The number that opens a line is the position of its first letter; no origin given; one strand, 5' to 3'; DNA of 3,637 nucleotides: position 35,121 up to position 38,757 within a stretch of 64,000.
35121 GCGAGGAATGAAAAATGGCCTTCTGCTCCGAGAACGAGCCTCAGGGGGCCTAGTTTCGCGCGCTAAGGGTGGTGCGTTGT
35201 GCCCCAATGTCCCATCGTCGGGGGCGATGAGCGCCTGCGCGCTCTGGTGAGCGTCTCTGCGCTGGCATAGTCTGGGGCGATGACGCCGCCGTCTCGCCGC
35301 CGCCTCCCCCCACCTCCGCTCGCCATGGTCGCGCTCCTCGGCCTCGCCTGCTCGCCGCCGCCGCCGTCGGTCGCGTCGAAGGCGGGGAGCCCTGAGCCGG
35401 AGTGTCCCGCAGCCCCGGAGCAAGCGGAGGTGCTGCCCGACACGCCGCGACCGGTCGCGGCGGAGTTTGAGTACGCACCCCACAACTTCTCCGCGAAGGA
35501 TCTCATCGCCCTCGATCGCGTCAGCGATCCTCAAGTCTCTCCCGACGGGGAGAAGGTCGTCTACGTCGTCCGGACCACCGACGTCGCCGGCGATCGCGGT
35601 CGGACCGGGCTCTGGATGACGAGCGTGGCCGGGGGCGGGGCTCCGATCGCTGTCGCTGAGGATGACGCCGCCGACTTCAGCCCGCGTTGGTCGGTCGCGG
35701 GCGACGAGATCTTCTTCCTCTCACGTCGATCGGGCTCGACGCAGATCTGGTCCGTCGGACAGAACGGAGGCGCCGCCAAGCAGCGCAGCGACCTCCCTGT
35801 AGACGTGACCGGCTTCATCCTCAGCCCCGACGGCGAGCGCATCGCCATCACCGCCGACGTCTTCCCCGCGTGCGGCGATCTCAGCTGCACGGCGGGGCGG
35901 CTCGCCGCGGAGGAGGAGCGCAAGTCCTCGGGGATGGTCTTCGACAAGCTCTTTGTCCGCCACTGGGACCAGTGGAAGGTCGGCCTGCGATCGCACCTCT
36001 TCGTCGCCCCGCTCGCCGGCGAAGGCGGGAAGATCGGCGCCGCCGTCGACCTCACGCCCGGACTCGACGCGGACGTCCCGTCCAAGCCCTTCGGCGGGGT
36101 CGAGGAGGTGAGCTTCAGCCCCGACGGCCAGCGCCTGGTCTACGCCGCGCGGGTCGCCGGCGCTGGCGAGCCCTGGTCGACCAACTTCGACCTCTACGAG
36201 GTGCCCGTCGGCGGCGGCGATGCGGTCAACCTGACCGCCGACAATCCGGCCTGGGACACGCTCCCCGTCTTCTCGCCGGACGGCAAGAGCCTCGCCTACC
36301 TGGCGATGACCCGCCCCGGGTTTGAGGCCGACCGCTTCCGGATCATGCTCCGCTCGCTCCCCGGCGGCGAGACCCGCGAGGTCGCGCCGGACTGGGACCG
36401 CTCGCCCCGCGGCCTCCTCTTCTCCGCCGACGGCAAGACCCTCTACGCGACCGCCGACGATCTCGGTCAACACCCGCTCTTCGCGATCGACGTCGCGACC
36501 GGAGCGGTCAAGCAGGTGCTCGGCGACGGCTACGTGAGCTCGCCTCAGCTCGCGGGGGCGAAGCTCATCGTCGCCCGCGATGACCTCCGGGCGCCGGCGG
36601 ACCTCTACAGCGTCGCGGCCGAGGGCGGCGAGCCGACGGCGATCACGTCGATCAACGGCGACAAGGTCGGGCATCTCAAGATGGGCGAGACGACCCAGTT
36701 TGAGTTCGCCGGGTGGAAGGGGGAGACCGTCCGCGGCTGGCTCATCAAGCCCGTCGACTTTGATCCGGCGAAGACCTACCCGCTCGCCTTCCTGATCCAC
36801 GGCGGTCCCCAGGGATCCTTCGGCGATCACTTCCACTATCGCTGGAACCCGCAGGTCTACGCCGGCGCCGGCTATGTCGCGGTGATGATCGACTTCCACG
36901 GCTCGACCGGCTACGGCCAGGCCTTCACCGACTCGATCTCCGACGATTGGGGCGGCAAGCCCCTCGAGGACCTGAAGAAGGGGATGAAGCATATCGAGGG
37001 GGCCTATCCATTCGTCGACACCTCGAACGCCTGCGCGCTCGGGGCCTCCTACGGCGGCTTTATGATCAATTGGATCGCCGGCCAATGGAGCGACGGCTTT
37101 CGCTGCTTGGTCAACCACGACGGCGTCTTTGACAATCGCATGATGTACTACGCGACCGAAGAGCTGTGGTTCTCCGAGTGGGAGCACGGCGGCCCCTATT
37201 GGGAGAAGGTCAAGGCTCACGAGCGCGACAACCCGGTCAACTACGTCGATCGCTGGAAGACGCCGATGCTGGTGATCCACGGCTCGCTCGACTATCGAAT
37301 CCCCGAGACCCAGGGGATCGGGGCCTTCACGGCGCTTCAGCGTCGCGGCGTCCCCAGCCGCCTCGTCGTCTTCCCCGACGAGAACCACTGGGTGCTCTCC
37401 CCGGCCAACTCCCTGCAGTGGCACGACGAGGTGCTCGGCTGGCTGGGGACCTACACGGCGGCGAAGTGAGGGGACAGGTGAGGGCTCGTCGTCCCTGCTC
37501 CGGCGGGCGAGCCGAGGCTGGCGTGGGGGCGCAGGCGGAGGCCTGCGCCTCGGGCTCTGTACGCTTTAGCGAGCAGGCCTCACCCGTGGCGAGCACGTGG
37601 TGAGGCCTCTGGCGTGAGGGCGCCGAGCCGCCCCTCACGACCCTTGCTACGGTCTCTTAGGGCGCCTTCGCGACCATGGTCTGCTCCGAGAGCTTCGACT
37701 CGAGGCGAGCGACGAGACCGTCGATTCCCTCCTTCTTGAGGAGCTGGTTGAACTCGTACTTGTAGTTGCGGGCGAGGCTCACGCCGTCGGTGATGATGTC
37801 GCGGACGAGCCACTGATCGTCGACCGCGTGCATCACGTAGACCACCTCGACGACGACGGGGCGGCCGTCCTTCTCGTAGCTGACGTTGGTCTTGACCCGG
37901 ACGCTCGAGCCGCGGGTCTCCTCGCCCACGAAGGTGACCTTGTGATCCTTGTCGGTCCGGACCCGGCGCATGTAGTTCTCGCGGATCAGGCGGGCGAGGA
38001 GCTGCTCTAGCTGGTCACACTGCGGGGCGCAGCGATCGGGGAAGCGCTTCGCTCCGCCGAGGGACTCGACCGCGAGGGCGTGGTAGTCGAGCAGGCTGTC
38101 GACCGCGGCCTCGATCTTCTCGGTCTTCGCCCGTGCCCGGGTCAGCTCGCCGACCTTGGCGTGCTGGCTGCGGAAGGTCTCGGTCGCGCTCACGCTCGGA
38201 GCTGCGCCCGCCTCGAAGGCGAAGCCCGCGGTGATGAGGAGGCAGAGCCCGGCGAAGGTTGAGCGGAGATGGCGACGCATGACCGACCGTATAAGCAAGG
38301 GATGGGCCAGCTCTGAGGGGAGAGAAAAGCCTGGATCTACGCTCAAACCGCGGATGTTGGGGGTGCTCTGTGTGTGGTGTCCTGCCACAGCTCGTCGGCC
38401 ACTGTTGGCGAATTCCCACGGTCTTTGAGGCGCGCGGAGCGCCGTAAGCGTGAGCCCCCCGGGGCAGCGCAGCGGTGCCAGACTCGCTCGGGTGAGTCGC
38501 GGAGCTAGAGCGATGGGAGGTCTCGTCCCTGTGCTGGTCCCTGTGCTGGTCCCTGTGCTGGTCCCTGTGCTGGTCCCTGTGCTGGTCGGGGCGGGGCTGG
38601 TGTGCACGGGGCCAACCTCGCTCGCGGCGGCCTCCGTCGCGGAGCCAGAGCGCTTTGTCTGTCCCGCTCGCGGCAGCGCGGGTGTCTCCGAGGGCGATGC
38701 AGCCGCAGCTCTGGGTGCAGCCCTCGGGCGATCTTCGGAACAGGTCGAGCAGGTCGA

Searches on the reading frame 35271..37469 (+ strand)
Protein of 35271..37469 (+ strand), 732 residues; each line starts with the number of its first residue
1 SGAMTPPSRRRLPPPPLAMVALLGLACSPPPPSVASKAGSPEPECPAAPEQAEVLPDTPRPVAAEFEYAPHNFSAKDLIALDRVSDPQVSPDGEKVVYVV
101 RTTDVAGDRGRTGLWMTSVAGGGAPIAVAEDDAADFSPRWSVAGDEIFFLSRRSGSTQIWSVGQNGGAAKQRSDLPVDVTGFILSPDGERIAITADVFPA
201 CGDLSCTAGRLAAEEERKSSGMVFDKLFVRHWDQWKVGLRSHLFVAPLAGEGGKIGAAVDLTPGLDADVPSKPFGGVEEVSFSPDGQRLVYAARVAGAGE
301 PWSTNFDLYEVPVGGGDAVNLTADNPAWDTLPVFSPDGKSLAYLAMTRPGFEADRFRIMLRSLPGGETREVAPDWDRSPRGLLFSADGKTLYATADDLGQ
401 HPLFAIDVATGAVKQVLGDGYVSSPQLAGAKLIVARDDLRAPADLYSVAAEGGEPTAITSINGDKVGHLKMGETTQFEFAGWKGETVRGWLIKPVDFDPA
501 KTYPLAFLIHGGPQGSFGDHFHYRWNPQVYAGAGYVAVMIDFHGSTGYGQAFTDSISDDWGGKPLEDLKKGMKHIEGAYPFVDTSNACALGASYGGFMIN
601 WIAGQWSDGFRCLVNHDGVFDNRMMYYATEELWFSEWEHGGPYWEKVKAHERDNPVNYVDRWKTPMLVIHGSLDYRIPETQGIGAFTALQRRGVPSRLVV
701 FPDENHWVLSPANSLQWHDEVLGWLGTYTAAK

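Call 23: search_protein_families(library=pfam, proteins=[window:35271-37469:+], max_evalue=0.01)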
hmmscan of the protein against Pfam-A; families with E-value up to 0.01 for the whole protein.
window:35271-37469:+ (732 aa): 5 families
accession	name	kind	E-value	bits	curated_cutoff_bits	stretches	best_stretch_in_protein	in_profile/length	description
PF00326.27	Peptidase_S9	-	2.1e-57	194.5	22.6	1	522-729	2-210/213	Prolyl oligopeptidase family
PF07676.18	PD40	-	1.8e-16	60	20.9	1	325-343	7-25/38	WD40-like Beta Propeller Repeat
PF02129.25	Peptidase_S15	-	1.3e-05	25.5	23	0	630-701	192-256/262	X-Pro dipeptidyl-peptidase (S15 family)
PF20434.5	BD-FAE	-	0.00029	20.9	26.8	1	640-682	166-208/215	BD-FAE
PF00561.26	Abhydrolase_1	-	0.0012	19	25.8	0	649-709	188-241/245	alpha/beta hydrolase fold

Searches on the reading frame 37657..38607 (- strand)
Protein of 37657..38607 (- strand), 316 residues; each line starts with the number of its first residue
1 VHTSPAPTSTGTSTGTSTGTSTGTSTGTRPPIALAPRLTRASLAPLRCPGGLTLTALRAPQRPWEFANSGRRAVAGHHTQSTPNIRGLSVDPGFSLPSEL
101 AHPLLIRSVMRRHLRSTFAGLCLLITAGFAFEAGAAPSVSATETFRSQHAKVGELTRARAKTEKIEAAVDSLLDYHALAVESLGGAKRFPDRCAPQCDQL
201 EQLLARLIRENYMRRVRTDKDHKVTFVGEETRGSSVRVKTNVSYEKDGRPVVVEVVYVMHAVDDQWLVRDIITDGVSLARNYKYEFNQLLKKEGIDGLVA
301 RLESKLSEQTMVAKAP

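Call 23: search_protein_families(library=pfam, proteins=[window:37657-38607:-], max_evalue=0.01)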
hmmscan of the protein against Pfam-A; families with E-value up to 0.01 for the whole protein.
window:37657-38607:- (316 aa): 1 family
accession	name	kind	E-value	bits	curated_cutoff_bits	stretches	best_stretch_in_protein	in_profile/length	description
PF05494.18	MlaC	-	5.2e-24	85.4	26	1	157-303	21-165/166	MlaC protein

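Call 39: find_homologous_proteins(query=window:37657-38607:-, max_evalue=1e-20)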
Query window:37657-38607:- (316 aa): 63 proteins with E <= 1e-20 among 8000 candidates.
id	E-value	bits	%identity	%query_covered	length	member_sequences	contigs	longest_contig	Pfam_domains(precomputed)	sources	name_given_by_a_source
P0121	1.9e-127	443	99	66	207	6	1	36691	PF05494.19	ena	-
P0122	7.8e-116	405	89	66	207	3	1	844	PF05494.19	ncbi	-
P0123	1.2e-110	387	86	66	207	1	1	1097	PF05494.19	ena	-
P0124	1.1e-86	309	70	65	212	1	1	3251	PF05494.19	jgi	-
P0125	6.2e-86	306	69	65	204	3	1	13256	PF05494.19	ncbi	ncbi:MAG: ABC transporter substrate-binding protein [Nannocystaceae bacterium]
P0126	5.2e-82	294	70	65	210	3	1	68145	PF05494.19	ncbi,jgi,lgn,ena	-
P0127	3.6e-78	281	67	63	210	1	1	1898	PF05494.19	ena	-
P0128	1.7e-72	262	68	57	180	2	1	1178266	PF05494.19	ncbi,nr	ncbi:MAG: ABC transporter substrate-binding protein [Myxococcales bacterium]|nr:ABC transporter subs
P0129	6.7e-67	244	58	63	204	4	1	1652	PF05494.19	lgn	-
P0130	6.6e-64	234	55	63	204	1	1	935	PF05494.19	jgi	jgi:phospholipid transport system substrate-binding protein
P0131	7.0e-62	227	61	53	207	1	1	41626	PF05494.19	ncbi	ncbi:MAG: ABC transporter substrate-binding protein [Nannocystaceae bacterium]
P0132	8.7e-62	227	56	62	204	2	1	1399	PF05494.19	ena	-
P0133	5.1e-60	221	60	55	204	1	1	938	PF05494.19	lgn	-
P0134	7.3e-60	221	56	62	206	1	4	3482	PF05494.19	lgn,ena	-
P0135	4.3e-59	218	55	62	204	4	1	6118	PF05494.19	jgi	-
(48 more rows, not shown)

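Call 40: find_encoding_contigs(protein=P0121, flank=10000, max_places=3)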
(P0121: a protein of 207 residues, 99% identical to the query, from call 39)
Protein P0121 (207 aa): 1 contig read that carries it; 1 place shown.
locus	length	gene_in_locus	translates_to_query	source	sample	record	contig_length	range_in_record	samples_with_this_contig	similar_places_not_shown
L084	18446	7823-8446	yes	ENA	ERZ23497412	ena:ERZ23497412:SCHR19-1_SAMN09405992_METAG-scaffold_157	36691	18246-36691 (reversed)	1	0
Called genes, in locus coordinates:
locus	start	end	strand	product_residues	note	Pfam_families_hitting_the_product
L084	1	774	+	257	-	?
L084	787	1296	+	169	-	PF06052:3-HAO, PF07883:Cupin_2 (weak)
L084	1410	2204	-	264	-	PF13091:PLDc_2, PF00614:PLDc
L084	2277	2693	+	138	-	-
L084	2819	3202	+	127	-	PF01124:MAPEG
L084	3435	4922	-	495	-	PF13948:DUF4215 (weak)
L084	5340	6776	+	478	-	PF05656:DUF805 (weak)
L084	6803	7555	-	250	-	-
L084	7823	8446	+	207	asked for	PF05494:MlaC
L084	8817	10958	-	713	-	PF07676:PD40 (faint), PF26549:Tricorn_N (weak), PF26550:Tricorn_2nd (weak), PF26549:Tricorn_N (weak), PF02129:Peptidase_S15 (faint), PF00326:Peptidase_S9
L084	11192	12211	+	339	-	PF00069:Pkinase, PF07714:PK_Tyr_Ser-Thr, PF01636:APH (weak)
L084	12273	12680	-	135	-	-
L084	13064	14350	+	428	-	PF00266:Aminotran_5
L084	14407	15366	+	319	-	PF00005:ABC_tran, PF13304:AAA_21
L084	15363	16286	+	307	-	-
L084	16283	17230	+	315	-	PF13476:AAA_23 (faint), PF00005:ABC_tran, PF13304:AAA_21 (faint)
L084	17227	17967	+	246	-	-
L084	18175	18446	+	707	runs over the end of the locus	-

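Call 41: find_encoding_contigs(protein=P0126, flank=10000, max_places=2)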
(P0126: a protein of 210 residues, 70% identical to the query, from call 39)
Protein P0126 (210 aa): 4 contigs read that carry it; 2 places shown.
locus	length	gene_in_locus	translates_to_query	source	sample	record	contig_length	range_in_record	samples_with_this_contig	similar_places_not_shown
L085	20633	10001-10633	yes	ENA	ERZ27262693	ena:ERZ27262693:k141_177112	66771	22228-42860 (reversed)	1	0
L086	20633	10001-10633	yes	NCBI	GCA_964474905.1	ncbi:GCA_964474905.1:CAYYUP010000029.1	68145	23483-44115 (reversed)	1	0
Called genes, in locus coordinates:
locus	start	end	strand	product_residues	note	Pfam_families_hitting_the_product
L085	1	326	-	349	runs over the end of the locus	PF01073:3Beta_HSD, PF01370:Epimerase, PF02719:Polysacc_synt_2 (weak), PF04321:RmlD_sub_bind, PF05368:NmrA, PF13460:NAD_binding_10, PF16363:GDP_Man_Dehyd, PF07993:NAD_binding_4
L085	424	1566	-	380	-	PF12038:QTMAN_N, PF20706:GT4-conflict, PF00534:Glycos_transf_1, PF13692:Glyco_trans_1_4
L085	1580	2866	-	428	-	-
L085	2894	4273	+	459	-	PF01476:LysM (weak), PF03411:Peptidase_M74 (weak)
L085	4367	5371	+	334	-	PF03372:Exo_endo_phos, PF19580:Exo_endo_phos_3 (weak)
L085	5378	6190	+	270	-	PF13489:Methyltransf_23 (faint), PF13649:Methyltransf_25, PF13847:Methyltransf_31 (faint), PF08241:Methyltransf_11 (weak), PF08242:Methyltransf_12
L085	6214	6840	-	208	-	PF13091:PLDc_2, PF00614:PLDc (weak)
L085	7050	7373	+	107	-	-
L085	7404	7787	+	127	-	PF01124:MAPEG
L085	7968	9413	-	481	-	-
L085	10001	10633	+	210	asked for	PF05494:MlaC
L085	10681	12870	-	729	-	PF26549:Tricorn_N, PF26550:Tricorn_2nd (faint), PF07676:PD40 (faint), PF26549:Tricorn_N (weak), PF02129:Peptidase_S15 (faint), PF20434:BD-FAE (faint), PF00326:Peptidase_S9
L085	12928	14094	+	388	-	PF00069:Pkinase, PF07714:PK_Tyr_Ser-Thr, PF01636:APH (weak)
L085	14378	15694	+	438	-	PF07884:VKOR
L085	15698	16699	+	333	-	-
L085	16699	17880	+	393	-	-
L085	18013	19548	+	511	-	-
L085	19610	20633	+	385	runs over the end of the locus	PF13948:DUF4215 (weak)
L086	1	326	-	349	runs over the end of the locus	PF01073:3Beta_HSD, PF01370:Epimerase, PF02719:Polysacc_synt_2 (weak), PF04321:RmlD_sub_bind, PF05368:NmrA, PF13460:NAD_binding_10, PF16363:GDP_Man_Dehyd, PF07993:NAD_binding_4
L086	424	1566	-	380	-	PF12038:QTMAN_N, PF20706:GT4-conflict, PF00534:Glycos_transf_1, PF13692:Glyco_trans_1_4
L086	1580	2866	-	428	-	-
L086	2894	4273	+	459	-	PF01476:LysM (weak), PF03411:Peptidase_M74 (weak)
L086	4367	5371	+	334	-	PF03372:Exo_endo_phos, PF19580:Exo_endo_phos_3 (weak)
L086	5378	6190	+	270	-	PF13489:Methyltransf_23 (faint), PF13649:Methyltransf_25, PF13847:Methyltransf_31 (weak), PF08241:Methyltransf_11 (weak), PF08242:Methyltransf_12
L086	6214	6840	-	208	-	PF13091:PLDc_2, PF00614:PLDc (weak)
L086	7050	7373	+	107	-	-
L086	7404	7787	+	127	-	PF01124:MAPEG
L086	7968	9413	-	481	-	-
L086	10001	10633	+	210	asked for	PF05494:MlaC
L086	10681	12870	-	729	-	PF26549:Tricorn_N, PF26550:Tricorn_2nd (faint), PF07676:PD40 (faint), PF26549:Tricorn_N (weak), PF02129:Peptidase_S15 (faint), PF20434:BD-FAE (faint), PF00326:Peptidase_S9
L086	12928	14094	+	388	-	PF00069:Pkinase, PF07714:PK_Tyr_Ser-Thr, PF01636:APH (weak)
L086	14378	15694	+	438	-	PF07884:VKOR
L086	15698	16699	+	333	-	-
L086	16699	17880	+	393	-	-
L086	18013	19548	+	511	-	-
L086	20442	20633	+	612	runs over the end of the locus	PF00069:Pkinase, PF07714:PK_Tyr_Ser-Thr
